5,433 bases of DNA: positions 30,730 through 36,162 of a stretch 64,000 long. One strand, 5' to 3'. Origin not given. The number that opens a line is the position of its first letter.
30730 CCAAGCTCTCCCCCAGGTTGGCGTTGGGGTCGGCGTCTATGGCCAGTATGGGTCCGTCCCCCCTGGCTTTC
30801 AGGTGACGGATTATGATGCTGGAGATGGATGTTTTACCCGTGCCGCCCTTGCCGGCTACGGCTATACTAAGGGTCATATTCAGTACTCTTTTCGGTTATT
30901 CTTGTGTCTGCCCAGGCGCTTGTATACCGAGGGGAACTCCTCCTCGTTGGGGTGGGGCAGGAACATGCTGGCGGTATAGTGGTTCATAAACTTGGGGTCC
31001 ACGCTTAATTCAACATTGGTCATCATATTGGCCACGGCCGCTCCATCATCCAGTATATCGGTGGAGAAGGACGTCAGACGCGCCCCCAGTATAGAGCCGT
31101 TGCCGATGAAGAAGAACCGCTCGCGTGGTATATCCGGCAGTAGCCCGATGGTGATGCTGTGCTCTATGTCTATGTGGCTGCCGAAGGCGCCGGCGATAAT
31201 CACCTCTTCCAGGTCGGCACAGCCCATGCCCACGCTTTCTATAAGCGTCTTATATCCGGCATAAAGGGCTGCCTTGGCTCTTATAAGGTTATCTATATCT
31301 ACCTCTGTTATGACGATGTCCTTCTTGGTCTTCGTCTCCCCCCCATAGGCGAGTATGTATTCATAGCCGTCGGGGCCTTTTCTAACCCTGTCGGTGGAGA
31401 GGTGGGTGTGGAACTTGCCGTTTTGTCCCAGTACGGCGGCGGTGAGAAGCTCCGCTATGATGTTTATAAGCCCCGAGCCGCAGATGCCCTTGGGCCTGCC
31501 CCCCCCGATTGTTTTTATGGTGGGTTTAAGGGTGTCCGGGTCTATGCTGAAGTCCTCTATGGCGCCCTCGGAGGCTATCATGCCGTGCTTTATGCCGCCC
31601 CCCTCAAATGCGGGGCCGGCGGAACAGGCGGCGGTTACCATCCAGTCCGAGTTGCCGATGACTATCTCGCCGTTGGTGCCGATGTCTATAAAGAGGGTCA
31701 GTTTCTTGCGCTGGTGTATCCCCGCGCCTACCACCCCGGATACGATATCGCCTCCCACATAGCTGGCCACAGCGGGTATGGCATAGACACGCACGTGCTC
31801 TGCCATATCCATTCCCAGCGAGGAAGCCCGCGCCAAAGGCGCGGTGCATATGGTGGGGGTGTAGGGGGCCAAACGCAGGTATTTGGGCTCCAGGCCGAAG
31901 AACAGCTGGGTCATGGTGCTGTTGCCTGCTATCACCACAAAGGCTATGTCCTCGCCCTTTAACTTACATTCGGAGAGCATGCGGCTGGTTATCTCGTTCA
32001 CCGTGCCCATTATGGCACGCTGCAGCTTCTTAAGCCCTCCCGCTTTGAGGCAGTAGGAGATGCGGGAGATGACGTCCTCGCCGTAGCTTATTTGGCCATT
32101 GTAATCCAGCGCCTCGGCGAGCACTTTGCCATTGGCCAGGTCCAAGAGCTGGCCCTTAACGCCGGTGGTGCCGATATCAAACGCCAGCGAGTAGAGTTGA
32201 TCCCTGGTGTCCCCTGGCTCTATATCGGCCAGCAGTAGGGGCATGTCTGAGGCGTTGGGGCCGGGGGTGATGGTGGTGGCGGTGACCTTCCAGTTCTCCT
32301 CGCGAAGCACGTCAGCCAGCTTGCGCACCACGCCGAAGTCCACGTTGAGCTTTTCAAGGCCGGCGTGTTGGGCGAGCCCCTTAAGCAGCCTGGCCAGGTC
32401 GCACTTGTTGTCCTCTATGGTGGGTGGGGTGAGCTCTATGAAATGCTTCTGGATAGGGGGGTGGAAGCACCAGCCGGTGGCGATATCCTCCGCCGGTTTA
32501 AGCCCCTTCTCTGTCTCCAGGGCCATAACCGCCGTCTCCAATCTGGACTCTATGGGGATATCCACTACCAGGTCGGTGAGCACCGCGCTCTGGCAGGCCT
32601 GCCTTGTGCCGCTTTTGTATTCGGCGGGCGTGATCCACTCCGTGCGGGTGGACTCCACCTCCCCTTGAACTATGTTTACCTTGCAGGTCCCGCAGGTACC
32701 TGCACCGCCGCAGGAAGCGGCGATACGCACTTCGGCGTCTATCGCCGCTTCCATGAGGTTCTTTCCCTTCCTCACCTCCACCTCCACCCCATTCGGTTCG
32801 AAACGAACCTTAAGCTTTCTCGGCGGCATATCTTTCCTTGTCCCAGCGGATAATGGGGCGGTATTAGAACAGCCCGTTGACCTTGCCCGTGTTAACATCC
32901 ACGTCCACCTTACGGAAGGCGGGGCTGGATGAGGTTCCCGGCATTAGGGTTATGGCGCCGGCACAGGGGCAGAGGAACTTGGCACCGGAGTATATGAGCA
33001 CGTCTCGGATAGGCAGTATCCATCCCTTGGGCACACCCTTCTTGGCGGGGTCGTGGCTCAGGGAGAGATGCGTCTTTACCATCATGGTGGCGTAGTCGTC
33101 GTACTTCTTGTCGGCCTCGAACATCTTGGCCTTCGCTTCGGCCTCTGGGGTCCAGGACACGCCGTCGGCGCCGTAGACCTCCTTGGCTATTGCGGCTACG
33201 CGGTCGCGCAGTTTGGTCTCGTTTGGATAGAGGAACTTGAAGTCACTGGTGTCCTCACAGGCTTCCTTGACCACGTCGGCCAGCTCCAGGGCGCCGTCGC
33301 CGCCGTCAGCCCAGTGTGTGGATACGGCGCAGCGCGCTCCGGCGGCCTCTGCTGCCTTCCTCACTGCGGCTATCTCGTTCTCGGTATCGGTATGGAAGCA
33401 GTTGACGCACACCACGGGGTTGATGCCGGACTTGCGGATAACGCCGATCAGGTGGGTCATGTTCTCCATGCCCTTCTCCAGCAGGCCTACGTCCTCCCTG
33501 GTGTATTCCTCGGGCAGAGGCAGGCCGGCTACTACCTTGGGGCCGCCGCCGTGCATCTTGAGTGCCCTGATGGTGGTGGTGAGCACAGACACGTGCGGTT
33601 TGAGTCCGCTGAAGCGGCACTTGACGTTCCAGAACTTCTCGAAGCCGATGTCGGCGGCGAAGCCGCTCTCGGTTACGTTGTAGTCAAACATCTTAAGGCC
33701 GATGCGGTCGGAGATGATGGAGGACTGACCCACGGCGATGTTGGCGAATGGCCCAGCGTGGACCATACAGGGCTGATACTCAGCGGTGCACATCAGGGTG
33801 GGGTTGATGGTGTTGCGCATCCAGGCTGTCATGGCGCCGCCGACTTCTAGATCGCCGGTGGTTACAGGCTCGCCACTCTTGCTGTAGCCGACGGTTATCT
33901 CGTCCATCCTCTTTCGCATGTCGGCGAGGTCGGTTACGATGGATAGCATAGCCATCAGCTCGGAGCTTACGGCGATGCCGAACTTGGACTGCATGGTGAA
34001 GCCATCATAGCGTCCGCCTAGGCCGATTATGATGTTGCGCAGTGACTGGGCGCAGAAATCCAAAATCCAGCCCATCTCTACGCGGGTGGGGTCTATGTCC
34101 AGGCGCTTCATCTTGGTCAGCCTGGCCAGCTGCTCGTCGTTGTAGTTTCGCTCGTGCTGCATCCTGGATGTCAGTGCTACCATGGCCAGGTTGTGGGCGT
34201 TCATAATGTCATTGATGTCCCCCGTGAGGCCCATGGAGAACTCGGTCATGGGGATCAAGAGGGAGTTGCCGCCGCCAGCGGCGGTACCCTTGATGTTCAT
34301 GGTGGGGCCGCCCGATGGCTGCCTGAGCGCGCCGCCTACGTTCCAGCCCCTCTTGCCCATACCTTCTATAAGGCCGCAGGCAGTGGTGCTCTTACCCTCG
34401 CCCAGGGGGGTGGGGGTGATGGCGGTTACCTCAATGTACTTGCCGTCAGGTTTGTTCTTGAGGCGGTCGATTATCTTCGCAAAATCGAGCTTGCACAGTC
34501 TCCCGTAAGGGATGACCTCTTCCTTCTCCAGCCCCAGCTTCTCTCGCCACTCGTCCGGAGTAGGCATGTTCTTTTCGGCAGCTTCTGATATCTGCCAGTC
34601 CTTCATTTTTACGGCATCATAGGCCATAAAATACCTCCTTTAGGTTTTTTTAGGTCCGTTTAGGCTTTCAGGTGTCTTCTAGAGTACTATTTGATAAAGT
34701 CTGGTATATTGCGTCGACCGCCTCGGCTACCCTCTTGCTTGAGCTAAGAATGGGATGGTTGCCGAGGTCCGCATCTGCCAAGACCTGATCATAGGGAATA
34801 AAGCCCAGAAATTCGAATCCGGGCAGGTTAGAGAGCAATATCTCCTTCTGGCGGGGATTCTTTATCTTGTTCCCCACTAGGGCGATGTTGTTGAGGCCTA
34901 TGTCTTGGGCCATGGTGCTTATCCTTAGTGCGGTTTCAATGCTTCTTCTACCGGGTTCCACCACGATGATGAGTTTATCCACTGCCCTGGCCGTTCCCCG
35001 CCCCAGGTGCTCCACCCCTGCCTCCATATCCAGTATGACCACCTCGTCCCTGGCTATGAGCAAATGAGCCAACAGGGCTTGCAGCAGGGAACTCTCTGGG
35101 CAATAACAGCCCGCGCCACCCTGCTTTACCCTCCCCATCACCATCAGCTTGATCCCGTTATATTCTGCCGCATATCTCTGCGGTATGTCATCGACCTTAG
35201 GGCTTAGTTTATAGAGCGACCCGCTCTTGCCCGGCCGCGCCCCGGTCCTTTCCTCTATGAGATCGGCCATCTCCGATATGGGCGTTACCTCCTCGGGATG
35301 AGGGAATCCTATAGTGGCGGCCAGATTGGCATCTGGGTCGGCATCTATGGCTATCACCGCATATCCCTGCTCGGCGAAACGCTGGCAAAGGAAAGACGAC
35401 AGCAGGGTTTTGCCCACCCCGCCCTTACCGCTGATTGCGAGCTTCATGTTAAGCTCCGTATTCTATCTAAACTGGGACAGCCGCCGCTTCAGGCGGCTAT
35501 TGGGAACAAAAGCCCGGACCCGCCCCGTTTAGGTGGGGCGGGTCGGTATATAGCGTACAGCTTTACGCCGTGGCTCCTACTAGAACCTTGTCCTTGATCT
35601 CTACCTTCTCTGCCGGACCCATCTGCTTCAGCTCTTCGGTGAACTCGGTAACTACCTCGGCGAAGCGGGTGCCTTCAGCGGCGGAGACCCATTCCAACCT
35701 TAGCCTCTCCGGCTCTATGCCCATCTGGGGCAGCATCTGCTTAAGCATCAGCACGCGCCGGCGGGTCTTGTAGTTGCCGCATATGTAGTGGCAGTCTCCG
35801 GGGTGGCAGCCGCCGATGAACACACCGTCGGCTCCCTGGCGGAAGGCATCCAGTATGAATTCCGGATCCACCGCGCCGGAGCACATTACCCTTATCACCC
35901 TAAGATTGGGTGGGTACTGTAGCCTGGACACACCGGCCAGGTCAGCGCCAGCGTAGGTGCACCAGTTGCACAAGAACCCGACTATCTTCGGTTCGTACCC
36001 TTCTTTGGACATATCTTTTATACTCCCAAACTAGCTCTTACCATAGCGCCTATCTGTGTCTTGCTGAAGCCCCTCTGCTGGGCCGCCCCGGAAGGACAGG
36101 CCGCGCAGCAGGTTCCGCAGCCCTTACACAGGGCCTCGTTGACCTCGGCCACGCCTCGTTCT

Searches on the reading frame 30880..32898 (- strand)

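Call 5: search_protein_families(library=pfam, proteins=[window:30880-32898:-])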
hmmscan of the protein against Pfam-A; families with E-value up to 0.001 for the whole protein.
window:30880-32898:- (672 aa): 5 families
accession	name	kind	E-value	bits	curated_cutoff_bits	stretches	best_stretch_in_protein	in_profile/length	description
PF14574.11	RACo_C_ter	-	7.4e-104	346.9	27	1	400-658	2-260/261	C-terminal domain of RACo the ASKHA domain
PF17651.6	Raco_middle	-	7.5e-53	179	26.8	1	236-396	1-162/163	RACo middle region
PF17650.6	RACo_linker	-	9e-21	73.9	26.2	1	145-232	8-85/86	RACo linker region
PF00111.32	Fer2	-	7.5e-13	48.7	21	1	34-106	4-76/77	2Fe-2S iron-sulfur cluster binding domain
PF13510.11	Fer2_4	-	7.1e-05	23.2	22.8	1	30-79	3-61/82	2Fe-2S iron-sulfur cluster binding domain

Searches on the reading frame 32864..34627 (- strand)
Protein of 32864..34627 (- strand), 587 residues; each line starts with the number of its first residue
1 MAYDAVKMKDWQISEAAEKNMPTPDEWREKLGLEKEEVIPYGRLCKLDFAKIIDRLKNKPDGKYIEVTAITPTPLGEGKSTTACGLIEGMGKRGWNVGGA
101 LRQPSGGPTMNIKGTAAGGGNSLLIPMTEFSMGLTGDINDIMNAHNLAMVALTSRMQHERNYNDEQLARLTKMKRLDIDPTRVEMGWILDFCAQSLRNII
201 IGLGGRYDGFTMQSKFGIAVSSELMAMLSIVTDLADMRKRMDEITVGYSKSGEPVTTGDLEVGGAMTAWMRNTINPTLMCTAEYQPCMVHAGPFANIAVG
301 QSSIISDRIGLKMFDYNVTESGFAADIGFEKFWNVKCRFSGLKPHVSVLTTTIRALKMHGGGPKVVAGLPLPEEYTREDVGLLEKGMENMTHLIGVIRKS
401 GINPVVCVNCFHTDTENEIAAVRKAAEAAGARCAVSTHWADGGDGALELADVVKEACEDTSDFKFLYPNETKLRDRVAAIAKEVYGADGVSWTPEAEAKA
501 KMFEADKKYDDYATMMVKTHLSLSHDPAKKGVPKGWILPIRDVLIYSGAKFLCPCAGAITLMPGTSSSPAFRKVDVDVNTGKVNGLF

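Call 5: search_protein_families(library=pfam, proteins=[window:32864-34627:-])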
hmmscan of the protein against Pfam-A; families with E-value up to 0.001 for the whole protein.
window:32864-34627:- (587 aa): 1 family
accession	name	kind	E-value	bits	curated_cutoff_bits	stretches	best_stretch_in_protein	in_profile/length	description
PF01268.25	FTHFS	-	6e-209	695.3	27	1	9-587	2-556/556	Formate--tetrahydrofolate ligase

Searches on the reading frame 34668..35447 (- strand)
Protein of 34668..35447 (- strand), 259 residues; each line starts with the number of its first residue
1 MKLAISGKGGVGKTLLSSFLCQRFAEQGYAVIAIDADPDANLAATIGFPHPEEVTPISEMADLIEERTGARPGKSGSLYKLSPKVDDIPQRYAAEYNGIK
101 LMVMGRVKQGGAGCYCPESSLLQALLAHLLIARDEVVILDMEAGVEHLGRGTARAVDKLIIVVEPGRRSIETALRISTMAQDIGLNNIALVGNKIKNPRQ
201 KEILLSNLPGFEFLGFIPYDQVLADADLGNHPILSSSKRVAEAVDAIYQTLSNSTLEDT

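Call 5: search_protein_families(library=pfam, proteins=[window:34668-35447:-])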
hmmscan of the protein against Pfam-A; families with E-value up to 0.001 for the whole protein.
window:34668-35447:- (259 aa): 7 families
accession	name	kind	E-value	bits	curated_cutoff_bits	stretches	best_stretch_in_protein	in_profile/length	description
PF01656.29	CbiA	-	4.3e-18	65.9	25.4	1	4-232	3-124/125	CobQ/CobB/MinD/ParA nucleotide binding domain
PF13614.12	AAA_31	-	5.6e-09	36.6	27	1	7-57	9-59/177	AAA domain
PF10609.15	ParA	-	5.2e-08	33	27.1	1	4-37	8-41/246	NUBPL iron-transfer P-loop NTPase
PF02374.21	ArsA_ATPase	-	3e-07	30.4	24.3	1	4-56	5-57/305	Anion-transporting ATPase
PF00142.24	Fer4_NifH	-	1.2e-05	25.4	25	1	1-42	1-42/271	4Fe-4S iron sulfur cluster binding proteins, NifH/frxC family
PF13500.12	AAA_26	-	0.00027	21.3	27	0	158-224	130-195/198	AAA domain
PF20720.3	nSTAND3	-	0.00072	19.7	27.2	0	4-38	21-54/155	Novel STAND NTPase 3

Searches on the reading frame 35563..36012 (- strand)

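Call 5: search_protein_families(library=pfam, proteins=[window:35563-36012:-])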
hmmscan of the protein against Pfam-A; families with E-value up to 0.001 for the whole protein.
window:35563-36012:- (149 aa): 1 family
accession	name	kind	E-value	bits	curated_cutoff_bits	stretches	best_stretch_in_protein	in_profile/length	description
PF02662.21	FlpD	-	3.2e-59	198.8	22.3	1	10-132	1-123/123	Methyl-viologen-reducing hydrogenase, delta subunit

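Call 48: search_protein_families(library=ncbifam, proteins=[window:35563-36012:-], max_evalue=0.00001)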
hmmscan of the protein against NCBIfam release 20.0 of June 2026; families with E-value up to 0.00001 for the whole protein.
window:35563-36012:- (149 aa): 3 families
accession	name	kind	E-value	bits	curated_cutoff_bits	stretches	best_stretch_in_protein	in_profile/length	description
NF040770.1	hetero_SS_HdrA2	exception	8.1e-58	196.2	1100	1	4-135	644-775/777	CoB-CoM heterodisulfide reductase HdrA2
NF045873.1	F420_non_VhuD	exception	6.8e-39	133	215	1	7-134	1-128/132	F420-non-reducing hydrogenase iron-sulfur subunit VhuD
NF041891.1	hdrA_Methbact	equivalog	1.4e-16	59.9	1300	1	3-130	639-760/762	ferredoxin:CoB-CoM heterodisulfide reductase subunit HdrA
